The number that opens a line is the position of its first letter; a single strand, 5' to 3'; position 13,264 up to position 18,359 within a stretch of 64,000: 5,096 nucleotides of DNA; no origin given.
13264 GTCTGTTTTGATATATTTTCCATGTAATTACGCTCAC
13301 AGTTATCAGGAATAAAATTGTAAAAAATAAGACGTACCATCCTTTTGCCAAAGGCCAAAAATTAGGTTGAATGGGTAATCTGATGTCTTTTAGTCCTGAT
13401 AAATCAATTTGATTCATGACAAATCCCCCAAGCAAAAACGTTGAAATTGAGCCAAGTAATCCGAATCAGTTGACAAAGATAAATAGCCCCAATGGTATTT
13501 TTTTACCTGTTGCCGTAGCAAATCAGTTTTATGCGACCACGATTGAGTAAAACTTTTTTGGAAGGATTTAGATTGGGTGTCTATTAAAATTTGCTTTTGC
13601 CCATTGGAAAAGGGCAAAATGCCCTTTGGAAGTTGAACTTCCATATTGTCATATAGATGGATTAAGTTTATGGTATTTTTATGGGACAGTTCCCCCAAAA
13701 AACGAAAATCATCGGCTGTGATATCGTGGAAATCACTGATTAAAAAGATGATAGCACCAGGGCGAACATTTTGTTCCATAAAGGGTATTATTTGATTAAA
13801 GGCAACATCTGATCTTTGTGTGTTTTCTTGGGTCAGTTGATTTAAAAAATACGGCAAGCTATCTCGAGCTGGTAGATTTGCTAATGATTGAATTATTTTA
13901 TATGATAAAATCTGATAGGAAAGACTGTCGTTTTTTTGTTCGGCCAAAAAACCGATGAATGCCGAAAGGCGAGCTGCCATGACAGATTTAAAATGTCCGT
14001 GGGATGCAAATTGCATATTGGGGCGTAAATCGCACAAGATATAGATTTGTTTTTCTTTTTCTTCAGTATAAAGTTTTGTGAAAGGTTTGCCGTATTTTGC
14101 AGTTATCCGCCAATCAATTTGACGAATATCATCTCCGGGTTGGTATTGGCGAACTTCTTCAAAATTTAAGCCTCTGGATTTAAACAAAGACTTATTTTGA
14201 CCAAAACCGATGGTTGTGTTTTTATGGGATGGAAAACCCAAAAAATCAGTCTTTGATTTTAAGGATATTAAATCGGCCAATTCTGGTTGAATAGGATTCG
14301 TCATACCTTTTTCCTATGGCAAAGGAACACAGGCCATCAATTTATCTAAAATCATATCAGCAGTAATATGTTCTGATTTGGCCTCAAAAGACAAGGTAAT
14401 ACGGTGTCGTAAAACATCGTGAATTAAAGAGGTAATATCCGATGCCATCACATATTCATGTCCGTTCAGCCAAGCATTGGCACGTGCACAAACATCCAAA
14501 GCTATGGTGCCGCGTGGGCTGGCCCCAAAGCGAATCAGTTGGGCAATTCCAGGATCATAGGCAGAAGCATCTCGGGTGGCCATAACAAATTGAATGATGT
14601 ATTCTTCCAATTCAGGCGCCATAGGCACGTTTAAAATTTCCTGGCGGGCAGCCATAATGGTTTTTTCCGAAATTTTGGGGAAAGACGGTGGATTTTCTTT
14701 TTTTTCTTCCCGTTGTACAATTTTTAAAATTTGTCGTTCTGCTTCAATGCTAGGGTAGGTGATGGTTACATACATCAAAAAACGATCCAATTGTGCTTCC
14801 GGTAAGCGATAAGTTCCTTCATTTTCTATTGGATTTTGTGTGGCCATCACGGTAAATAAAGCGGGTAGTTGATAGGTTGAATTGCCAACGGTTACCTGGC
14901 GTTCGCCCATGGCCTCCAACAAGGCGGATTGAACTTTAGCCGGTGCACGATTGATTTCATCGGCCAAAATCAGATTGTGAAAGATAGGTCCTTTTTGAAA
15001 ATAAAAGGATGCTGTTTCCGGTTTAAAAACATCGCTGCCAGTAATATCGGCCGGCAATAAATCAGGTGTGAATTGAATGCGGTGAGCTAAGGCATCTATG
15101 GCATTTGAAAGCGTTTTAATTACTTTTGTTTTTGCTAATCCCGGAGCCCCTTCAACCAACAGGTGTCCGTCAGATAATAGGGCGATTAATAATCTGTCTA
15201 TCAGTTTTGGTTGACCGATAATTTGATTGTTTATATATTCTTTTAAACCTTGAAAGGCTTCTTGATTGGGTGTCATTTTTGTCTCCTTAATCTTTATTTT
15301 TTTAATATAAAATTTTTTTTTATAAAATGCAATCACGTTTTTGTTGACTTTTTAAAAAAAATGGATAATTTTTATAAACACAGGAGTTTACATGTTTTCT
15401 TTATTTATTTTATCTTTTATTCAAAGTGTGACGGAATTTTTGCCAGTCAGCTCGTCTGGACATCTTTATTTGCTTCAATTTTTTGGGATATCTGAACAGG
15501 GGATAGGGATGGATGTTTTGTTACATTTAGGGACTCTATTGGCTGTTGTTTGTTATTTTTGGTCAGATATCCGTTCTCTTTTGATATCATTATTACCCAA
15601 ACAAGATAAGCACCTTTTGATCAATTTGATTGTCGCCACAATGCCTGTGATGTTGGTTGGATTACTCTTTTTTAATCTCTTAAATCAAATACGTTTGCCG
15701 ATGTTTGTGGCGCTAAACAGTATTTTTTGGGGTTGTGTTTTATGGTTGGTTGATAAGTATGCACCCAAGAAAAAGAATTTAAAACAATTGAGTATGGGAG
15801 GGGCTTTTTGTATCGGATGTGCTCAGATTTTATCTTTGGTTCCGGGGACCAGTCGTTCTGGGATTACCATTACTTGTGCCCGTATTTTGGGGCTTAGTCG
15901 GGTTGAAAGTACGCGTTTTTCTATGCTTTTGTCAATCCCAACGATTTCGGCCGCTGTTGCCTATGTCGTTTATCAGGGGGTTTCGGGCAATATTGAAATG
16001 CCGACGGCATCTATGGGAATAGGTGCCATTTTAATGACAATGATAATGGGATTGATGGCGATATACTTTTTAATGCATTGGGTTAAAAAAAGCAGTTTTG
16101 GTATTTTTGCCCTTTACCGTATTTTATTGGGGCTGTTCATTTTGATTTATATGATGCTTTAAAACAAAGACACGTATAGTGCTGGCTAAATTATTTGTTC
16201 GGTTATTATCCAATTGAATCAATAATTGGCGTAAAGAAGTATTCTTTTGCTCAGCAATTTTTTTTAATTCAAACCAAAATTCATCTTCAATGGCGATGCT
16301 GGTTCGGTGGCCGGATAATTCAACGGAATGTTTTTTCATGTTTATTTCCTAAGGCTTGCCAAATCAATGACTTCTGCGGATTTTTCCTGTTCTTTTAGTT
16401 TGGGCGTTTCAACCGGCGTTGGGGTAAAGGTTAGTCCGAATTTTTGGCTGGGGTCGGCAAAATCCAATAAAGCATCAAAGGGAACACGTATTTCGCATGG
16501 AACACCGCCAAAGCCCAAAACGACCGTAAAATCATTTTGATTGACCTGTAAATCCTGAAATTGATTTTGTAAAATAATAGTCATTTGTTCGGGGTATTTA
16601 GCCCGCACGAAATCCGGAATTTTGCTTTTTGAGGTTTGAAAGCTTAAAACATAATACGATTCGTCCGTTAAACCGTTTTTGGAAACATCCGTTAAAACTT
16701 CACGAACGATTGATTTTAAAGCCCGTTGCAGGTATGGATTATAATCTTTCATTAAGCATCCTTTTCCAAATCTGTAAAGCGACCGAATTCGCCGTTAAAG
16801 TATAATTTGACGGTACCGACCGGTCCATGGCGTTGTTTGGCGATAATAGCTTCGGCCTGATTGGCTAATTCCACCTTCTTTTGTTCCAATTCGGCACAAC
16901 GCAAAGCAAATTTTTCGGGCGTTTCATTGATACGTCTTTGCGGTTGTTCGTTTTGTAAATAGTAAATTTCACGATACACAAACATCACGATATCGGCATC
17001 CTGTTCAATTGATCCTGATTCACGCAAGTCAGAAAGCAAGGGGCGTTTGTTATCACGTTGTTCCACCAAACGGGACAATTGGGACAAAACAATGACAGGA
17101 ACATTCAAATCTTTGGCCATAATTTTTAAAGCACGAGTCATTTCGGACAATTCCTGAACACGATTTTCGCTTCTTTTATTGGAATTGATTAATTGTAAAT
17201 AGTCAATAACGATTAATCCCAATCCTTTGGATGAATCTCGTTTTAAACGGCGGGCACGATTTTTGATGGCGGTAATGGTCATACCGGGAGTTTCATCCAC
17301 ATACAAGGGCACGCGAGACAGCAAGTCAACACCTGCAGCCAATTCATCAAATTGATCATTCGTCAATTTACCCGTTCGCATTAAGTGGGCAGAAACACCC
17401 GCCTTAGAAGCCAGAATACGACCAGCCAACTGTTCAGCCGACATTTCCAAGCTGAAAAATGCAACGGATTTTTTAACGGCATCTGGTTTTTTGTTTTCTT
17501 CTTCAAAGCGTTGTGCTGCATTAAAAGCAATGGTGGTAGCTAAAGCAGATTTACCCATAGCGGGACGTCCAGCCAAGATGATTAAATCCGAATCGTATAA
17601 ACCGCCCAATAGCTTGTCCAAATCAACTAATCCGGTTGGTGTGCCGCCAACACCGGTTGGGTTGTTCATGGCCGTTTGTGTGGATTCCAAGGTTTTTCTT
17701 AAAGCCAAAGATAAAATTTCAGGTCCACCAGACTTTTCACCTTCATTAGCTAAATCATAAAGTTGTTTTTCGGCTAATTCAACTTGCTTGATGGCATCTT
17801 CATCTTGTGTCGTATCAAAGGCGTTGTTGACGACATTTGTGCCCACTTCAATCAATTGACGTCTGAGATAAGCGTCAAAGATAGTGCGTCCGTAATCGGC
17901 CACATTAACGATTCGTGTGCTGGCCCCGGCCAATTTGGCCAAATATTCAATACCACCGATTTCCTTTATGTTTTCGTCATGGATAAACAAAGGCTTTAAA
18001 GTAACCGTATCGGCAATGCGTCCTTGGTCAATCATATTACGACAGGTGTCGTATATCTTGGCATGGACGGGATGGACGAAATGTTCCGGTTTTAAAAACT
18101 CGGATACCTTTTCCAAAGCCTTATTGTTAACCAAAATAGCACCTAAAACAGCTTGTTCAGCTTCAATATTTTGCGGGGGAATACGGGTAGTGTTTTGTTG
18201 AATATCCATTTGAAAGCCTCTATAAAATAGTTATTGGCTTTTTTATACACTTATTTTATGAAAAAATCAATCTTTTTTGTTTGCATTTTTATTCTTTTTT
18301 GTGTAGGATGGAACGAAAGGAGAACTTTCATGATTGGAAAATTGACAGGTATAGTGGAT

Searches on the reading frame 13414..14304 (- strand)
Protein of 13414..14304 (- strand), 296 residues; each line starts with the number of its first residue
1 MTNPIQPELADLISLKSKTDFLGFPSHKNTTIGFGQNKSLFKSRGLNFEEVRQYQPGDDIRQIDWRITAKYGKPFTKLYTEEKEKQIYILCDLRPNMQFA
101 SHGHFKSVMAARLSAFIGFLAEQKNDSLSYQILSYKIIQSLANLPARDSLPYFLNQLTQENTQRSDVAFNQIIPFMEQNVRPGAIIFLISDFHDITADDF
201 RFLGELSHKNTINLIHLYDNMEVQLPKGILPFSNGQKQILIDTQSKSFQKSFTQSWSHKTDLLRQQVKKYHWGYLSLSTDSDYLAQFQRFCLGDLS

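Call 61: search_protein_families(library=pfam, proteins=[window:13414-14304:-], max_evalue=0.0001)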
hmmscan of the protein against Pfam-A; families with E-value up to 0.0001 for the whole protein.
window:13414-14304:- (296 aa): 1 family
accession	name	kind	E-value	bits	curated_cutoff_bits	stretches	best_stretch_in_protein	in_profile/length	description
PF01882.25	DUF58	-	2.4e-30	105.8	23.4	1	50-257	1-211/216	Protein of unknown function DUF58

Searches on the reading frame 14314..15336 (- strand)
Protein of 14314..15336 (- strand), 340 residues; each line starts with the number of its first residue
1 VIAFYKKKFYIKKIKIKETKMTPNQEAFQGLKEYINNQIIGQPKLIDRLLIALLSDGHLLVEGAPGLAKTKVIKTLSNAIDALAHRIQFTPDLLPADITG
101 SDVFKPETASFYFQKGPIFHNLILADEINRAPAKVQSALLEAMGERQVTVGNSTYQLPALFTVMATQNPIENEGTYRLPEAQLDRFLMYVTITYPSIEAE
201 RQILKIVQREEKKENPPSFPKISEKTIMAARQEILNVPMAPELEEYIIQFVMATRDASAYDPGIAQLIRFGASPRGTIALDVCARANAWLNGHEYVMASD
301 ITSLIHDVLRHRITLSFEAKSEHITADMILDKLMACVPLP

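Call 61: search_protein_families(library=pfam, proteins=[window:14314-15336:-], max_evalue=0.0001)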
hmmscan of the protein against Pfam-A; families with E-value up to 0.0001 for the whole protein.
window:14314-15336:- (340 aa): 5 families
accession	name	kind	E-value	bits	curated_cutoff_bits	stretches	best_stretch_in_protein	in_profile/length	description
PF07726.17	AAA_3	-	4.4e-62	208.2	27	1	58-188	1-131/131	ATPase family associated with various cellular activities (AAA)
PF17863.7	AAA_lid_2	-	1e-18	67.3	22.7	1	266-332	7-73/74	AAA lid domain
PF20030.5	bpMoxR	-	3.1e-16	59.5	27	1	32-214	7-188/205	MoxR domain in the MoxR-vWA-beta-propeller ternary systems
PF07728.20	AAA_5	-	5.4e-11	43.1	22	1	58-186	1-139/139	AAA domain (dynein-related subfamily)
PF00493.29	MCM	-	1.3e-07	31.4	23.3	1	32-176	33-178/224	MCM P-loop domain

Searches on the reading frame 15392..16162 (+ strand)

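Call 61: search_protein_families(library=pfam, proteins=[window:15392-16162:+], max_evalue=0.0001)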
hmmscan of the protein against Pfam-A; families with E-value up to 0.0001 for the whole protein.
window:15392-16162:+ (256 aa): 1 family
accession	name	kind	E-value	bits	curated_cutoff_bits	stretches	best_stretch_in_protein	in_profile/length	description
PF02673.24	BacA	-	1.2e-64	219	33.4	1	5-248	2-256/257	Bacitracin resistance protein BacA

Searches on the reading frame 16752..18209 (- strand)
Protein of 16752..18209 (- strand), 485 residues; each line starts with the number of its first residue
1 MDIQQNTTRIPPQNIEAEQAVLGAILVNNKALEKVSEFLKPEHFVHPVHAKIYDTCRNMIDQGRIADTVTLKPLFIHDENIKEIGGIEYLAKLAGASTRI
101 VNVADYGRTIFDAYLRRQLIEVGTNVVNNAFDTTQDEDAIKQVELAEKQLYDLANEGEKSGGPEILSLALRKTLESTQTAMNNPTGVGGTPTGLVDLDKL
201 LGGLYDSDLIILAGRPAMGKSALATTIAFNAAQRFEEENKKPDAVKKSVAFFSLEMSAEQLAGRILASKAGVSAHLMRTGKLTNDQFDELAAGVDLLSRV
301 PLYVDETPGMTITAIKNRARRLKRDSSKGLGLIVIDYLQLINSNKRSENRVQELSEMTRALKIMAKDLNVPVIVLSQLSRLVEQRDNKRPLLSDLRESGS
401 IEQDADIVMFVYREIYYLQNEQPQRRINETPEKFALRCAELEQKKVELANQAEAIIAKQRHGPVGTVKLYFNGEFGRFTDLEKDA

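Call 57: search_protein_families(library=pfam, proteins=[window:16752-18209:-], max_evalue=0.001)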
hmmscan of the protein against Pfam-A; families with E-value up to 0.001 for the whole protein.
window:16752-18209:- (485 aa): 4 families
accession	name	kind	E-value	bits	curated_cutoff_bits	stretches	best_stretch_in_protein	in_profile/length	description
PF03796.21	DnaB_C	-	1.3e-98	329.9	27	1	189-480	1-255/255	DnaB-like helicase C terminal domain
PF00772.26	DnaB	-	1e-27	96.6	23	1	11-110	2-101/103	DnaB-like helicase N terminal domain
PF13481.12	AAA_25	-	4.9e-13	49.6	27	1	197-378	22-190/195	AAA domain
PF06745.19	ATPase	-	1.8e-06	28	26.6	0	191-238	2-50/231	KaiC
